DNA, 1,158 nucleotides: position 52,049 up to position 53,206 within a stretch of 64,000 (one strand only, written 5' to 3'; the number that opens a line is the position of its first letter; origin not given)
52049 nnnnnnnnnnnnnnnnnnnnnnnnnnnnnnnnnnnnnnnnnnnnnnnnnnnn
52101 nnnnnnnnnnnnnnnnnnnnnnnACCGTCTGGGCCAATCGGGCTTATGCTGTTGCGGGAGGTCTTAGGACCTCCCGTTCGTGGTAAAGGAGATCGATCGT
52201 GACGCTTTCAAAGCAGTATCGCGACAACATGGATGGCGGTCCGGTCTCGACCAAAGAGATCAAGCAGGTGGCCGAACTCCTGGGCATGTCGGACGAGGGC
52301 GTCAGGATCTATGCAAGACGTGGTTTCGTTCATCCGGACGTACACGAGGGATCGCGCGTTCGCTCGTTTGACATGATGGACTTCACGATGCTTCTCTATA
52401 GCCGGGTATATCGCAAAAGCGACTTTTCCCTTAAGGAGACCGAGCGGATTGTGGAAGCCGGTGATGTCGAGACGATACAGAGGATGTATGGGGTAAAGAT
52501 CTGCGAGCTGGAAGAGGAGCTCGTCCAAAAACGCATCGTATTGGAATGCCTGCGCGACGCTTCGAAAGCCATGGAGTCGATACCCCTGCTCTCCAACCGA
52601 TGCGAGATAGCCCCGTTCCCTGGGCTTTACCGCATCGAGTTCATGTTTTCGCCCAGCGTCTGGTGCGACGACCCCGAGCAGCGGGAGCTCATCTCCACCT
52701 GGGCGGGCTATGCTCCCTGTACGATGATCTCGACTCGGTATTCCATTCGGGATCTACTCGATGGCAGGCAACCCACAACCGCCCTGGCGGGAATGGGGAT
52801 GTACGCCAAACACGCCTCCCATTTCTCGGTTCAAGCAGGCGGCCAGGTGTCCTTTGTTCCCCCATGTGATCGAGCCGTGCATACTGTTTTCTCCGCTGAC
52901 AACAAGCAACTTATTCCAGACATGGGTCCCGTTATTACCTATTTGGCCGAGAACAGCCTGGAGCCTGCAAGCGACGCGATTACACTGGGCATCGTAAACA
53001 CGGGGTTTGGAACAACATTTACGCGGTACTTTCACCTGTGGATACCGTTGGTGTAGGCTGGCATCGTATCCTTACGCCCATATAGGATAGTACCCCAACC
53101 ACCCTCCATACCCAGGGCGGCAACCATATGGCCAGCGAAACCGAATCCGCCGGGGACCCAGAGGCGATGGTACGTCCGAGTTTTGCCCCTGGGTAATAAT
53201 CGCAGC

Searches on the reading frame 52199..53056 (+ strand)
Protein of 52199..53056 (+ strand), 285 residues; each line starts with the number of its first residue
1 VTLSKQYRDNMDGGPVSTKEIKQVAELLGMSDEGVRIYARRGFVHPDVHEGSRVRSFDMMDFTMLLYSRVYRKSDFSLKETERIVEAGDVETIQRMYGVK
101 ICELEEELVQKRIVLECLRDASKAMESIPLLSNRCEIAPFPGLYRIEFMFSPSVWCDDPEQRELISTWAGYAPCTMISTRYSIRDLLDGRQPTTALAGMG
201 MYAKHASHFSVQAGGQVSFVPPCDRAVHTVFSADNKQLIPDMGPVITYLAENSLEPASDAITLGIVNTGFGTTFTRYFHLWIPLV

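Call 36: search_protein_families(library=pfam, proteins=[window:52199-53056:+])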
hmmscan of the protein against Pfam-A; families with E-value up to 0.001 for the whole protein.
window:52199-53056:+ (285 aa): 1 family
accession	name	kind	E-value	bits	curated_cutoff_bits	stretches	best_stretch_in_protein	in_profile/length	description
PF13411.12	MerR_1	-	1.6e-07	31.8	21.6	1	21-86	3-67/69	MerR HTH family regulatory protein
